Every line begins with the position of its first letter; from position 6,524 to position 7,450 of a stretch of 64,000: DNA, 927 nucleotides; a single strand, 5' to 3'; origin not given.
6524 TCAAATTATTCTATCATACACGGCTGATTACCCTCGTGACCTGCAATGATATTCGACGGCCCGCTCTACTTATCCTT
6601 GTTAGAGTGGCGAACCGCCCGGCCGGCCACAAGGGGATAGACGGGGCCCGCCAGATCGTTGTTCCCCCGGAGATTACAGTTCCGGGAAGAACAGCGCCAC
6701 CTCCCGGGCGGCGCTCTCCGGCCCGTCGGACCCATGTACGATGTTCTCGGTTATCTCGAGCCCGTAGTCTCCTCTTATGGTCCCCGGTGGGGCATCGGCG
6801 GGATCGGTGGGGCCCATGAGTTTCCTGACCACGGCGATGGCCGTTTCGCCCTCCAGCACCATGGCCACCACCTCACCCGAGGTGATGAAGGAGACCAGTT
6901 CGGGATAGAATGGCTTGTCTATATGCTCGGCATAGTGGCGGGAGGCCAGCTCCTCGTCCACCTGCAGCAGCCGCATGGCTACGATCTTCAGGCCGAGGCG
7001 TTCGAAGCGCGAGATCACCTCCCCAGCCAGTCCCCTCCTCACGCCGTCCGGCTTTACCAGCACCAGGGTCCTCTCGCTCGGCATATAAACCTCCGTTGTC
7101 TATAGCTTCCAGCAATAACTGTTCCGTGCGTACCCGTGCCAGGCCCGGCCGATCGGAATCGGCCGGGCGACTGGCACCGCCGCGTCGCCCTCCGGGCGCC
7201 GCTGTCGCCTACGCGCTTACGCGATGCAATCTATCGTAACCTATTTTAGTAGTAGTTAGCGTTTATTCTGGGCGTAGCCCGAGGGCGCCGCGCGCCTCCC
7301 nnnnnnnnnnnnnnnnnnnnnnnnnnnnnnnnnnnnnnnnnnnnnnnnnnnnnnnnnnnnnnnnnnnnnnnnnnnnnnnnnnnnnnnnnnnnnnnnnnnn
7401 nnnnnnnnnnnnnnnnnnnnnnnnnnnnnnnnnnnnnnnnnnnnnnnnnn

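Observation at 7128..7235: S-element copy D is inverted relative to copies A-C although all flanking genes are on the same strand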

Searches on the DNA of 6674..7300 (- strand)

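Call 14: search_rna_families(source=window, start=7050, end=7300, threshold=evalue, max_evalue=10, show_alignments=3)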
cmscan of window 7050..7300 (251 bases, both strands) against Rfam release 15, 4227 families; matches with E-value up to 10: 1.
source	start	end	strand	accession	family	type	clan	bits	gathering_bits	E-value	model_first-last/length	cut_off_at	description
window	7204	7240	-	RF01346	CRISPR-DR36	Gene; CRISPR;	-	12.4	38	2.9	1-36/36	no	CRISPR RNA direct repeat element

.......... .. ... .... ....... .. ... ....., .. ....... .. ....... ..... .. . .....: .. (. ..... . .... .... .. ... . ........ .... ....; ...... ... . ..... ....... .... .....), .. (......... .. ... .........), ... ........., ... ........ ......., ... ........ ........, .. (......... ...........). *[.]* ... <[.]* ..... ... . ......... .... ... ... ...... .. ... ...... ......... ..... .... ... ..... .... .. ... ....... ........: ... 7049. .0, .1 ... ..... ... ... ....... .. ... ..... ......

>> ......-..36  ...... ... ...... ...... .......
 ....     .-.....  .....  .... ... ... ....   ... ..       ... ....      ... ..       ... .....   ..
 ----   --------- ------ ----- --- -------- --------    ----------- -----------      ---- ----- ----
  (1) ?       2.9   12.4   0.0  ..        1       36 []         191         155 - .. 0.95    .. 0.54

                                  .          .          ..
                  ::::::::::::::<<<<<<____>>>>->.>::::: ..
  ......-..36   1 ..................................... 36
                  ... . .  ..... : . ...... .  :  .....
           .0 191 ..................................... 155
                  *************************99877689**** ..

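Call 57: search_with_rna_model(model_id=R1, sources=[L245, L246, L247, L248, L249, L250, L251], max_evalue=0.1)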
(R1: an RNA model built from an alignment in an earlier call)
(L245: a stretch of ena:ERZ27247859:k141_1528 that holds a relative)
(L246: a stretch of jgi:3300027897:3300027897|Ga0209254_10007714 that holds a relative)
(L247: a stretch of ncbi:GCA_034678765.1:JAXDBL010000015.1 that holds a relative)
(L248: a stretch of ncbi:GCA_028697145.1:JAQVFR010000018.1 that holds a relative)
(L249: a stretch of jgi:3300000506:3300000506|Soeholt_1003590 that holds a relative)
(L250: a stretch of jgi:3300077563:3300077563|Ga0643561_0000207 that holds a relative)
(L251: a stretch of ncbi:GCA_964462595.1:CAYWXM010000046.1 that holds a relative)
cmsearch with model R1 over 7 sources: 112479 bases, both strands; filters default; matches with E-value up to 0.1: 12.
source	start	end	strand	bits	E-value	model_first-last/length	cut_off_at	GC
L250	777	941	+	84.3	1.2e-23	1-123/123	no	0.56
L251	777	941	+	84.3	1.2e-23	1-123/123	no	0.56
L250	9761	9889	+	69.5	4e-19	1-123/123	no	0.67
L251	9761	9889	+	69.5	4e-19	1-123/123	no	0.67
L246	115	316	+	64.2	1.6e-17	1-123/123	no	0.54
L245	6930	7131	+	64.2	1.6e-17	1-123/123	no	0.54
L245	7791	7878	-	26.7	4.8e-06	1-123/123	no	0.61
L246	976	1063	-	26.7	4.8e-06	1-123/123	no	0.61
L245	7578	7618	-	24.8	1.8e-05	69-110/123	no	0.49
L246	763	803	-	24.8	1.8e-05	69-110/123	no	0.49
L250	10421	10536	-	16.8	0.005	1-123/123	no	0.66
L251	10421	10536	-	16.8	0.005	1-123/123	no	0.66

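Call 74: search_with_rna_model(model_id=R1, sources=[L252, L253, L254, L255], max_evalue=0.1)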
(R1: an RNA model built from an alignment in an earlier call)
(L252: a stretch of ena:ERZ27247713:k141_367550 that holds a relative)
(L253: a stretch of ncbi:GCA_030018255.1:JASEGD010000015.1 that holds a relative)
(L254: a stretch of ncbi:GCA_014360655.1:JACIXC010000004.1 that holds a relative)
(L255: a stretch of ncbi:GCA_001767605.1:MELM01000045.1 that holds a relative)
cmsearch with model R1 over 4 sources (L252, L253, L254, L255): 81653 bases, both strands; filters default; matches with E-value up to 0.1: 1.
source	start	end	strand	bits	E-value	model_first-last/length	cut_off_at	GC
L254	4621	4740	-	30.6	2.2e-07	1-123/123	no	0.65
